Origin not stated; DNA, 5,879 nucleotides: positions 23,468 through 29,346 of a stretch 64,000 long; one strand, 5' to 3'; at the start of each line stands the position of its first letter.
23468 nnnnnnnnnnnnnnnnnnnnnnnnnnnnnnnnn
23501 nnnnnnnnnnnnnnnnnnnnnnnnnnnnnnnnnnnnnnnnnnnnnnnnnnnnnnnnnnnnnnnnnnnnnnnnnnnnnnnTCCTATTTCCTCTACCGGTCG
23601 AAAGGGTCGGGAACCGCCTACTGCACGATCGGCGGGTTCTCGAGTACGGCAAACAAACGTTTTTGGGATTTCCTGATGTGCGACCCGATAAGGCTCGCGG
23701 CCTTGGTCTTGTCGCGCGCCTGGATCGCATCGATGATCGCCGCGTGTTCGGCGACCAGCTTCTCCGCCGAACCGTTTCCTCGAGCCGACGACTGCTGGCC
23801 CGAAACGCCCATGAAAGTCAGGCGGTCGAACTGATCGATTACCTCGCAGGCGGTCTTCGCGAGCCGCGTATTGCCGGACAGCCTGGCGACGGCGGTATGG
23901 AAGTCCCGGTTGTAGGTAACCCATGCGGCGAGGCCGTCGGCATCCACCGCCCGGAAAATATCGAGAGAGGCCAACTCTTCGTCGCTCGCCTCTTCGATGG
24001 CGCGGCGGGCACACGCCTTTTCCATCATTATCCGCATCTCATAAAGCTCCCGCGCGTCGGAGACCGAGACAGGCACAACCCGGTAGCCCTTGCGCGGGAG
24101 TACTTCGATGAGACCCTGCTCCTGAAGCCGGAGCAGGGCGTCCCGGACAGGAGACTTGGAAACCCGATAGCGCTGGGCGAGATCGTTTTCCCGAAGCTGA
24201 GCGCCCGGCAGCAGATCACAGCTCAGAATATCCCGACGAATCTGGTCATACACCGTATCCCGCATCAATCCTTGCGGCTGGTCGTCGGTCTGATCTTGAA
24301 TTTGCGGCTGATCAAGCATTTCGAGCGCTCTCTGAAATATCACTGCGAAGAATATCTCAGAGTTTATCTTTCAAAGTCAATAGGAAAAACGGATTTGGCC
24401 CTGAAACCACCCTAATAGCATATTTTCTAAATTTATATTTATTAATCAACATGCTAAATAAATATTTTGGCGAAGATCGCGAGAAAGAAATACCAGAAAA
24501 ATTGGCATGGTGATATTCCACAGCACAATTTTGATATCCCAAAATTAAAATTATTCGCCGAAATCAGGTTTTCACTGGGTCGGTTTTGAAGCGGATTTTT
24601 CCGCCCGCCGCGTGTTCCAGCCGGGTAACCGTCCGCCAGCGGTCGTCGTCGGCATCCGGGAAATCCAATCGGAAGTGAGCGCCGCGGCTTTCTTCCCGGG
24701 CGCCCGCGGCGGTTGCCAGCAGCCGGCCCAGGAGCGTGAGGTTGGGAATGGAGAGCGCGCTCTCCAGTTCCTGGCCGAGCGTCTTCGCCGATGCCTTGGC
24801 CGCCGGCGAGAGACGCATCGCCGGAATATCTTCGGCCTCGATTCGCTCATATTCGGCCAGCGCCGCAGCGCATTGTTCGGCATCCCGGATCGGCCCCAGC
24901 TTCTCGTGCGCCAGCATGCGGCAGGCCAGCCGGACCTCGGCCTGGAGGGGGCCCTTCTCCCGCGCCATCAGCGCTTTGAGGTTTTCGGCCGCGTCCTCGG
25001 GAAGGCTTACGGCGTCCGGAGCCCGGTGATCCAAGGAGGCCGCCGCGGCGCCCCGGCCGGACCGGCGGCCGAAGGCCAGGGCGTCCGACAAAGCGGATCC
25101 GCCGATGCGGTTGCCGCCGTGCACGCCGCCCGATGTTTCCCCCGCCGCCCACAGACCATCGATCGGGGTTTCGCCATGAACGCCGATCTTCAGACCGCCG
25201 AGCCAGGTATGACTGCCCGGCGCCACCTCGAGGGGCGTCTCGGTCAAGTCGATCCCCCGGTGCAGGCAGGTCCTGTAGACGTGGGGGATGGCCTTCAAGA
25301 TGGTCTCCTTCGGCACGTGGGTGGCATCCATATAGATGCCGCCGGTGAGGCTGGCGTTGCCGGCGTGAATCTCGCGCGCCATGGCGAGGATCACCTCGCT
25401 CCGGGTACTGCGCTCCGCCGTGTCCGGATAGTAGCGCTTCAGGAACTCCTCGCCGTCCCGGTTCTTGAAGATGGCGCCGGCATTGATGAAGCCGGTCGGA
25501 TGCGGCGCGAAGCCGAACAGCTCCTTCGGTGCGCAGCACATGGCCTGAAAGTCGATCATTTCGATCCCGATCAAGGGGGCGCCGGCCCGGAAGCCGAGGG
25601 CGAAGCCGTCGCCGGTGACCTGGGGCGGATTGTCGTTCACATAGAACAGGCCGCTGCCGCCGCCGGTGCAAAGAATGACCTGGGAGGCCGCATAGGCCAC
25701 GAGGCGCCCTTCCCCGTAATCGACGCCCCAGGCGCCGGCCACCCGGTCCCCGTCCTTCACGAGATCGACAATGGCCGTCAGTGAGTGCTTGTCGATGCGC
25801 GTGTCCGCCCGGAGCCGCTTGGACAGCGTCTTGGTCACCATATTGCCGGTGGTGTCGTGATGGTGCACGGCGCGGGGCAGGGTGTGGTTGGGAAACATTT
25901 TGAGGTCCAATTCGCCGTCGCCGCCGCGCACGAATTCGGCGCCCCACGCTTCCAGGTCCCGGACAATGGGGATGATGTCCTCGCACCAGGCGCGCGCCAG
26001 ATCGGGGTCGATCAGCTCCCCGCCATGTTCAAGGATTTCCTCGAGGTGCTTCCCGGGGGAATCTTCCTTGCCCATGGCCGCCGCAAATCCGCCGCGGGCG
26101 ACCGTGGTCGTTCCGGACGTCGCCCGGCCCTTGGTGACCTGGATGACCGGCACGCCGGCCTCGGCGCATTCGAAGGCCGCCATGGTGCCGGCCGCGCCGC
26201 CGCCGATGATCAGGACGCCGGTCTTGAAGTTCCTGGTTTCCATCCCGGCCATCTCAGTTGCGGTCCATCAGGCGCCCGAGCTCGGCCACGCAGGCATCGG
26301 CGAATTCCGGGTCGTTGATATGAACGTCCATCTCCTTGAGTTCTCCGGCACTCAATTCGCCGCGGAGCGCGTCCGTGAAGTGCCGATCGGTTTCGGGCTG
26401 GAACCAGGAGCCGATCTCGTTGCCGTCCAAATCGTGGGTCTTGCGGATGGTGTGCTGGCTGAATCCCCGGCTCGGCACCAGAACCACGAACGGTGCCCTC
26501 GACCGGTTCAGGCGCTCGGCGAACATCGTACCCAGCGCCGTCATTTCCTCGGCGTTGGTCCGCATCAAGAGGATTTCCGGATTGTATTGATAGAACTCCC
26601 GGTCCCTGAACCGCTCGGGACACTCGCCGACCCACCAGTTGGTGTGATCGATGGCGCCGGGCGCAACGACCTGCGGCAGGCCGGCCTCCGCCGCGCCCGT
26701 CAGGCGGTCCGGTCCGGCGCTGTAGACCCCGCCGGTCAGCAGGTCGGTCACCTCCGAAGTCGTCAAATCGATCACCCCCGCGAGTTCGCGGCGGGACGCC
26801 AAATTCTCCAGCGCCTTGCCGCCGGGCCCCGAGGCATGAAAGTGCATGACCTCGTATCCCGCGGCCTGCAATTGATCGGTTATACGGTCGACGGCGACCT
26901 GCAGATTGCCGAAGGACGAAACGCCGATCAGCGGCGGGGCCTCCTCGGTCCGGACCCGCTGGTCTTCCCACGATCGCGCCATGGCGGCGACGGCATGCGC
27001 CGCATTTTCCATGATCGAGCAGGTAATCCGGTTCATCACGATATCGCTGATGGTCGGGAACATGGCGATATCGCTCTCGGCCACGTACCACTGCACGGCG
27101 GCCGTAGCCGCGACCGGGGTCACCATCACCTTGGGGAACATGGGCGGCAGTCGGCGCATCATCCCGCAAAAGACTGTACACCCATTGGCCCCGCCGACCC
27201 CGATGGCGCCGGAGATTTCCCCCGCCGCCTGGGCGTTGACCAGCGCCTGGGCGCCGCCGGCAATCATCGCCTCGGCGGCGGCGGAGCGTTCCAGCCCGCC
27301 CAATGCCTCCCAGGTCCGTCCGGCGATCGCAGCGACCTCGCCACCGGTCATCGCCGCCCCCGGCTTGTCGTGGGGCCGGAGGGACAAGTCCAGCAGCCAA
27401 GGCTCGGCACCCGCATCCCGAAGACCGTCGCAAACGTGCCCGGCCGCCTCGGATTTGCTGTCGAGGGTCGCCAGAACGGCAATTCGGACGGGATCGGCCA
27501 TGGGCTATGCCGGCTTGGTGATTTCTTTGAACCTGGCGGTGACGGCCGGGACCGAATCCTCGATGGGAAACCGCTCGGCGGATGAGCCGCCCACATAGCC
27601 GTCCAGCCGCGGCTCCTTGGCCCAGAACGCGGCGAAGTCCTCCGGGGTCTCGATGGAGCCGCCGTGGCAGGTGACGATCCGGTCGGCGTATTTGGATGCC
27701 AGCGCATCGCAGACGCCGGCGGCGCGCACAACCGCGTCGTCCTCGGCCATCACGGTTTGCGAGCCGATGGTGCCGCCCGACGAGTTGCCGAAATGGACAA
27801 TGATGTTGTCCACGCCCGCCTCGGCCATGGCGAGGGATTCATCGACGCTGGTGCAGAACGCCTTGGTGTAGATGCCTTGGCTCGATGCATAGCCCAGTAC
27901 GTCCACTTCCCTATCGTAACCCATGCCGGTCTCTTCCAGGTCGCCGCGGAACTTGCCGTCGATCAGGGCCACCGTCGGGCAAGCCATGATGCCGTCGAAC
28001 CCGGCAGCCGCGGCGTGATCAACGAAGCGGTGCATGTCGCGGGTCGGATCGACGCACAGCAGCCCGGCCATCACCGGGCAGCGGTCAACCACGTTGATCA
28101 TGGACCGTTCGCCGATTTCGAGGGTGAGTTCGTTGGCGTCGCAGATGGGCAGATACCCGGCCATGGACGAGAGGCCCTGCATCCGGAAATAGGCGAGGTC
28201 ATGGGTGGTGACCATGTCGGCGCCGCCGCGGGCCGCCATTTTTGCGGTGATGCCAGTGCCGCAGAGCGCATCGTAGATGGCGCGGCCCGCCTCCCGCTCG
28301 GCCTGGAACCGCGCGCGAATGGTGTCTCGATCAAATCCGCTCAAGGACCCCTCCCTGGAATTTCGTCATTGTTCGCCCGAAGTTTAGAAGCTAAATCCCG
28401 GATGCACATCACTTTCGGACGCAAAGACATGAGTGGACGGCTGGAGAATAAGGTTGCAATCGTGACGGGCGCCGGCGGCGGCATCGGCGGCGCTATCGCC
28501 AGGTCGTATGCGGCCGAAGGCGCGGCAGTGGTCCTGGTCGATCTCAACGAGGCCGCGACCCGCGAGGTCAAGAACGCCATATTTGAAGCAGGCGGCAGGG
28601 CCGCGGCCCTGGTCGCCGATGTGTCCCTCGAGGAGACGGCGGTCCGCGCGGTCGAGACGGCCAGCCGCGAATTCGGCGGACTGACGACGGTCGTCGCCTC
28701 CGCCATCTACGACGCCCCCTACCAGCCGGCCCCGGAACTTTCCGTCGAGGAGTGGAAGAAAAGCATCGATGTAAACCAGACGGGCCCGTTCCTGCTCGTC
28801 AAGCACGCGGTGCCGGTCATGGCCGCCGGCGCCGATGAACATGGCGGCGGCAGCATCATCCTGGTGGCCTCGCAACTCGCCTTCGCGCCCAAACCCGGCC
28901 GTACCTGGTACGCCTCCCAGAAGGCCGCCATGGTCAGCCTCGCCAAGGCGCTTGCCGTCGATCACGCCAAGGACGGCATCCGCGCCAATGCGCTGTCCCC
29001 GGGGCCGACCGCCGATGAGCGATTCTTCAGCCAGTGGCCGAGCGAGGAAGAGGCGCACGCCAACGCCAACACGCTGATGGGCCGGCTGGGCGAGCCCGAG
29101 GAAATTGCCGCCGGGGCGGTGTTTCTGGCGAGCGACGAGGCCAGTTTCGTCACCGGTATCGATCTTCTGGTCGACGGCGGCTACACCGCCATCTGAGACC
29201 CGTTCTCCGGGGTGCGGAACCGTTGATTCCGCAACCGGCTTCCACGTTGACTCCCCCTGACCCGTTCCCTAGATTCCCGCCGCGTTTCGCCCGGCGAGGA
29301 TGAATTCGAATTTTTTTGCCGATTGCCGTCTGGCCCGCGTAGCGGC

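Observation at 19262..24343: Four-subunit (FAD / 2Fe-2S / split Mo-L / split Mo-M) molybdenum hydroxylase operon with GntR regulator and a CinA/PncC-like gene: same architecture as Se-dependent nicotinate dehydrogenase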

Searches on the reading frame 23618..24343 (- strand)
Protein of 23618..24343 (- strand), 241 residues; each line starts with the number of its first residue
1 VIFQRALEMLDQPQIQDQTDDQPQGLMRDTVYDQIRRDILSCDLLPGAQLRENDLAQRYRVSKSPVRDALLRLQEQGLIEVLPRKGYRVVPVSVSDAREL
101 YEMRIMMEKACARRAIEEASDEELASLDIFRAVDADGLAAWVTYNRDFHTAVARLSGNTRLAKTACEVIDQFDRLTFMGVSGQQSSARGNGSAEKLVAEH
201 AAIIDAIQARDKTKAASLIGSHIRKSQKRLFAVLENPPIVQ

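Call 3: search_protein_families(library=pfam, proteins=[window:23618-24343:-])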
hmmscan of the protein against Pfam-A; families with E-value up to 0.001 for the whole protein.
window:23618-24343:- (241 aa): 2 families
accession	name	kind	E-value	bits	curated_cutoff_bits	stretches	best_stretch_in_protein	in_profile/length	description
PF07729.17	FCD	-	2.9e-23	83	24.3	1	99-224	1-124/125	FCD domain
PF00392.27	GntR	-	3.1e-18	65.6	27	1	29-89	3-64/64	Bacterial regulatory proteins, gntR family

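Call 4: search_protein_families(library=ncbifam, proteins=[window:23618-24343:-])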
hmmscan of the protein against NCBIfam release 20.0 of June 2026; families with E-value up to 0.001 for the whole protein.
window:23618-24343:- (241 aa): 12 families
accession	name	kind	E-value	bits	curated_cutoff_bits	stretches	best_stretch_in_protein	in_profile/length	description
TIGR03338.1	phnR_burk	equivalog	2.5e-30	105.7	271.5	1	30-229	15-212/212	phosphonate utilization associated transcriptional regulator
NF008576.0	PRK11534.1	equivalog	6.9e-21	74.9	218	1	31-223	12-210/225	DNA-binding transcriptional regulator CsiR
NF003011.0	PRK03837.1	subfamily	6.7e-18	65.2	260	2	98-229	105-232/241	transcriptional regulator NanR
NF008504.0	PRK11414.1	equivalog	3e-10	40.2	225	1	35-171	20-157/221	GntR family transcriptional regulator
NF007741.0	PRK10421.1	equivalog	3.7e-08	33.1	311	1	101-226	102-229/262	transcriptional regulator LldR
NF052282.1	PLP_TF_PdxR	equivalog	3.2e-07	29.8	320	1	30-98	5-74/448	MocR-like pyridoxine biosynthesis transcription factor PdxR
TIGR02018.2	his_ut_repres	equivalog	1.4e-06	27.9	220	1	30-95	3-69/226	histidine utilization transcriptional repressor HutC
TIGR02404.1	trehalos_R_Bsub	equivalog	2.6e-05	24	211.95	1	30-90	4-65/233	trehalose operon repressor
TIGR02325.1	C_P_lyase_phnF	equivalog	2.6e-05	23.9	156.8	1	31-82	13-65/238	phosphonate metabolism transcriptional regulator PhnF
NF007001.0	PRK09464.1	equivalog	0.00012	21.8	330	1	26-79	10-64/254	pyruvate dehydrogenase complex transcriptional repressor PdhR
NF012025.0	PRK15481.1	equivalog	0.00032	19.5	573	0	29-89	9-70/432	MocR-like B6 salvage transcription factor PtsJ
NF007292.0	PRK09764.1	equivalog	0.00039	19.7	281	1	31-120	10-97/240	GntR family transcriptional regulator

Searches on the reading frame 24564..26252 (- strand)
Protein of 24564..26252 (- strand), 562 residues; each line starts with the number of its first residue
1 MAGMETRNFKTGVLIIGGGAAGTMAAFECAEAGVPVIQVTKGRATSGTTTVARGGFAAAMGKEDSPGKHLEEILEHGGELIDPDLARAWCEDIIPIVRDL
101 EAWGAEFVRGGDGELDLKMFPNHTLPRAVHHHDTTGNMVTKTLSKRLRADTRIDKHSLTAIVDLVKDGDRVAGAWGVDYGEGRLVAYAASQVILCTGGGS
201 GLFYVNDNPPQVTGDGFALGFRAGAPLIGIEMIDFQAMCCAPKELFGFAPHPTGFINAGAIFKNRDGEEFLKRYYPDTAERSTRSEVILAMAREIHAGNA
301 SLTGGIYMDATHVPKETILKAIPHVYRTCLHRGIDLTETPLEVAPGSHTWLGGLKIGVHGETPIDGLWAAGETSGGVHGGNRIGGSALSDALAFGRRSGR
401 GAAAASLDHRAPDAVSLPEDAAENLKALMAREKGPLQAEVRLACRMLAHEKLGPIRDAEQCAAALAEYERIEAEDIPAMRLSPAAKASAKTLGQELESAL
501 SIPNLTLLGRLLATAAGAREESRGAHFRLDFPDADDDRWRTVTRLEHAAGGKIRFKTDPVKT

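Call 3: search_protein_families(library=pfam, proteins=[window:24564-26252:-])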
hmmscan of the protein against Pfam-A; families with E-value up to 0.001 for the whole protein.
window:24564-26252:- (562 aa): 7 families
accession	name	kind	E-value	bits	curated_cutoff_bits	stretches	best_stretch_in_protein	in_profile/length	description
PF00890.30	FAD_binding_2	-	5.8e-60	204.1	20.4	1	13-388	2-414/414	FAD binding domain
PF02910.25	Succ_DH_flav_C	-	8.3e-18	65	20.8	1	448-561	8-117/130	Fumarate reductase flavoprotein C-term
PF01266.30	DAO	-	3.1e-08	34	27.9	1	13-221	2-231/353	FAD dependent oxidoreductase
PF12831.13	FAD_oxidored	-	8e-05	22.5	27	1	13-199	2-147/416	FAD dependent oxidoreductase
PF07992.20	Pyr_redox_2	-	0.00011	22.1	26.1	0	13-199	3-110/291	Pyridine nucleotide-disulphide oxidoreductase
PF03486.20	HI0933_like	-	0.00037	20.5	50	1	13-57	3-47/244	HI0933-like protein Rossmann domain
PF01494.25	FAD_binding_3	-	0.00065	19.5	22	0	10-49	1-40/349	FAD binding domain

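Call 4: search_protein_families(library=ncbifam, proteins=[window:24564-26252:-])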
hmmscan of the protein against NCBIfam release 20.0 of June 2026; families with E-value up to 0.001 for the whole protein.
window:24564-26252:- (562 aa): 43 families (the best 25 are shown)
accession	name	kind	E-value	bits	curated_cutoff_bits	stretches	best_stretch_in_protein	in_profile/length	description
NF004900.0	PRK06263.1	equivalog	5.8e-103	345.3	718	1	6-543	3-532/546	fumarate reductase (CoM/CoB) subunit TfrA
TIGR01812.1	sdhA_frdA_Gneg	subfamily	2.1e-84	284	567.3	1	13-561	2-557/568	succinate dehydrogenase or fumarate reductase, flavoprotein subunit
NF005866.0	PRK07803.1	equivalog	1.3e-82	278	819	2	279-546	317-582/631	fumarate reductase/succinate dehydrogenase flavoprotein subunit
NF005701.0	PRK07512.1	equivalog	1.6e-79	267.7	528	1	5-549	4-501/516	L-aspartate oxidase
NF005867.0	PRK07804.1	equivalog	1.5e-78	264.4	639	1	10-555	18-539/548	L-aspartate oxidase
TIGR00551.1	nadB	equivalog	5.2e-78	262.9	452.75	1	11-532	3-489/489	L-aspartate oxidase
NF004724.0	PRK06069.1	subfamily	2.3e-77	260.5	826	1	9-561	4-566/577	succinate dehydrogenase/fumarate reductase flavoprotein subunit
NF005636.0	PRK07395.1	subfamily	5.1e-73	246.2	723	1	10-547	12-549/560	L-aspartate oxidase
NF005037.0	PRK06452.1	equivalog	5.6e-68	229.9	862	1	12-561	7-555/566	succinate dehydrogenase flavoprotein subunit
TIGR01816.1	sdhA_forward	equivalog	1.9e-64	217.9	727.35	1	12-556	4-563/584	succinate dehydrogenase flavoprotein subunit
NF006567.0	PRK09077.1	equivalog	1.3e-62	211.8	629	1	6-404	4-407/537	L-aspartate oxidase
NF005978.0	PRK08071.1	equivalog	1.8e-61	208.1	621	1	11-538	4-497/514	L-aspartate oxidase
NF006686.0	PRK09231.1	equivalog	9.2e-60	202.8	854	1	8-561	3-570/598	fumarate reductase (quinol) flavoprotein subunit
TIGR01176.1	fum_red_Fp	equivalog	3.3e-58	197.7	932.7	1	10-561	3-568/580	fumarate reductase (quinol) flavoprotein subunit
NF004613.0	PRK05945.1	equivalog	1.1e-55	189.4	824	1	11-543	4-547/575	succinate dehydrogenase/fumarate reductase flavoprotein subunit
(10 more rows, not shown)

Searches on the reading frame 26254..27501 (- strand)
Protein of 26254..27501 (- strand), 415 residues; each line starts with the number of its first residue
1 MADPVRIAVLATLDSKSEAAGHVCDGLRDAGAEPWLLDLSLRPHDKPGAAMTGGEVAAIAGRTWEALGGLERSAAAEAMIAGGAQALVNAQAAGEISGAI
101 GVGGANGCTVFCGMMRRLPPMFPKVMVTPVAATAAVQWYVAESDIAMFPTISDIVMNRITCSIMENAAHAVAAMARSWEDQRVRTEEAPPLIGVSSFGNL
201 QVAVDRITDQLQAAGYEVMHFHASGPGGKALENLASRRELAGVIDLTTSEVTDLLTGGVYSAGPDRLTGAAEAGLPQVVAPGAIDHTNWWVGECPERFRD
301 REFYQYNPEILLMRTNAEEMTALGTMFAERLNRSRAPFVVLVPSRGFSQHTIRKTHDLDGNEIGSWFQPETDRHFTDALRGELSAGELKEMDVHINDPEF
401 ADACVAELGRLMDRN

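Call 3: search_protein_families(library=pfam, proteins=[window:26254-27501:-])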
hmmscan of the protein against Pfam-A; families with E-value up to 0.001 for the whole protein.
window:26254-27501:- (415 aa): 2 families
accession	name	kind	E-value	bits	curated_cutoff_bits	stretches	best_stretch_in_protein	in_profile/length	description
PF23189.1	UPF0261_C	-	2.7e-66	223.4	27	1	190-412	2-218/218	Uncharacterised protein family (UPF0261) C-terminal domain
PF06792.17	UPF0261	-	3.3e-35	122.1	27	1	6-177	2-173/176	Uncharacterised protein family (UPF0261) N-terminal domain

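Call 4: search_protein_families(library=ncbifam, proteins=[window:26254-27501:-])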
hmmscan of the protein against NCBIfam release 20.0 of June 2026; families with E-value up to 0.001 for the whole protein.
window:26254-27501:- (415 aa): 4 families
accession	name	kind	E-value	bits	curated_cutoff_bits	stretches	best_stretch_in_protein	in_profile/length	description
NF002674.0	PRK02399.1-2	subfamily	4.5e-105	351.7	335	1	6-414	4-403/410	hypothetical protein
NF002673.0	PRK02399.1-1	equivalog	7e-81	272.3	520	1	6-413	4-400/404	hypothetical protein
NF002675.0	PRK02399.1-3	equivalog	6.4e-76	255.7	648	1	6-408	3-392/398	hypothetical protein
NF002676.0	PRK02399.1-4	equivalog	3.3e-75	253.5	556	1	4-410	4-402/415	hypothetical protein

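Call 64: search_solved_structures(query=window:26254-27501:-, max_evalue=0.001)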
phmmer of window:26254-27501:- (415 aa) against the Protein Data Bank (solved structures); distinct sequences matched with E-value up to 0.001: 4.
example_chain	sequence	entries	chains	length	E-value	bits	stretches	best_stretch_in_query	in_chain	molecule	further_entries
9mpy_A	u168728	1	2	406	6.3e-53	183.2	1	2-408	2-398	UPF0261 domain-containing protein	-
3wry_A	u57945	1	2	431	9.2e-44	153.1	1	91-406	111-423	Tm-1 protein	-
3wrw_A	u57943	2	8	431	9.6e-44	153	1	92-406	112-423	Tm-1 protein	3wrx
3wrv_A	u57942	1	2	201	1.3e-09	40.6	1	90-175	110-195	Tm-1 protein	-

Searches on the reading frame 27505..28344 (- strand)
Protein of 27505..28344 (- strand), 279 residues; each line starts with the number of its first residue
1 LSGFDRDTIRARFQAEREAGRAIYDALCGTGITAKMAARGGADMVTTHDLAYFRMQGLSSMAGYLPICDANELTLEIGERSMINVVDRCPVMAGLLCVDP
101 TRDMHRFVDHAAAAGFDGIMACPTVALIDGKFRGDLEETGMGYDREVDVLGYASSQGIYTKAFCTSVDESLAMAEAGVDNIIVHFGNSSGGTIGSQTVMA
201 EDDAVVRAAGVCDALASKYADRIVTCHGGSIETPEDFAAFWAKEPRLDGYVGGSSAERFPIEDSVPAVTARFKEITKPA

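Call 3: search_protein_families(library=pfam, proteins=[window:27505-28344:-])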
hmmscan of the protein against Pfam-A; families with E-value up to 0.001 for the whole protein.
window:27505-28344:- (279 aa): 1 family
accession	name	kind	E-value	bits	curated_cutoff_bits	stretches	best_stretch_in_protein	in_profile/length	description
PF09370.16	PEP_hydrolase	-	2.1e-77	260.4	33.8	1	9-275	2-267/267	Phosphoenolpyruvate hydrolase-like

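Call 4: search_protein_families(library=ncbifam, proteins=[window:27505-28344:-])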
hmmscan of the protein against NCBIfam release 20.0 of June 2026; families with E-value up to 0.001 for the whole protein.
window:27505-28344:- (279 aa): 0 families

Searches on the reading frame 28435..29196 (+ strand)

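Call 8: search_protein_families(library=pfam, proteins=[window:28435-29196:+])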
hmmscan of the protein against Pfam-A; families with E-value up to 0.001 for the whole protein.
window:28435-29196:+ (253 aa): 3 families
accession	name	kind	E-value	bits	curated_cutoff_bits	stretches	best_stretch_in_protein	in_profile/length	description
PF13561.12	adh_short_C2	-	1.1e-55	189.2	27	1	12-251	1-236/236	Enoyl-(Acyl carrier protein) reductase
PF00106.31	adh_short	-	3.5e-43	147.8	26.6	1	6-193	1-183/195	short chain dehydrogenase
PF08659.16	KR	-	2.4e-06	28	22.6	1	9-170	4-160/180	KR domain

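Call 29: search_protein_families(library=ncbifam, proteins=[window:28435-29196:+], max_evalue=1e-10)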
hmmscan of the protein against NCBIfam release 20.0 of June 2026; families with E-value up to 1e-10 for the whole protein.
window:28435-29196:+ (253 aa): 192 families (the best 25 are shown)
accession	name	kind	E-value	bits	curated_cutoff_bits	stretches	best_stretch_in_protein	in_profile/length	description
NF005559.1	PRK07231.1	subfamily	3e-64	216.9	215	1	2-251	1-248/249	glucose 1-dehydrogenase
NF004791.0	PRK06138.1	equivalog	4.8e-62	209.5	312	1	2-252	2-251/252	SDR family oxidoreductase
NF005681.0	PRK07478.1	subfamily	4.7e-58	196.5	267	1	2-251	3-250/254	SDR family oxidoreductase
NF053701.1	CsHdxCHCADhChcB2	equivalog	5.2e-55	186.6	350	1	3-253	1-245/245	cis-4-hydroxycyclohexanecarboxylate dehydrogenase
NF004818.0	PRK06172.1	equivalog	1.4e-51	175.2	336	1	3-253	5-253/253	SDR family oxidoreductase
NF005309.0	PRK06841.1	subfamily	4e-51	174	286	1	3-251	13-253/255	GolD/DthD family dehydrogenase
NF052558.1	MBtsdlDhBudC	equivalog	4.2e-51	173.9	270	1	4-252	2-243/250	meso-2,3-butanediol dehydrogenase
NF006493.1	PRK08936.1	subfamily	5.3e-51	173.4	420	1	3-251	5-251/261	glucose-1-dehydrogenase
NF004774.0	PRK06114.1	equivalog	4e-50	170.6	360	1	2-252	13-261/262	SDR family oxidoreductase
NF004203.0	PRK05653.2-4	subfamily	9.6e-50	169.4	313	1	3-250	4-256/260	3-oxoacyl-ACP reductase FabG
NF005067.0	PRK06484.1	equivalog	2.2e-49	168.4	713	1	5-252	9-253/524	short chain dehydrogenase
NF004198.0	PRK05653.1-3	equivalog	3.1e-49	167.7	296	1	3-250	5-246/248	3-oxoacyl-ACP reductase FabG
NF005469.0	PRK07063.1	equivalog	2.7e-48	164.8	306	1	2-252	4-256/260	SDR family oxidoreductase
NF009466.0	PRK12826.1-2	subfamily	4.7e-48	163.8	222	1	4-251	2-245/248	3-oxoacyl-ACP reductase FabG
NF009468.0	PRK12826.1-4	equivalog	7.3e-47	160.2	318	1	2-250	4-247/256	SDR family oxidoreductase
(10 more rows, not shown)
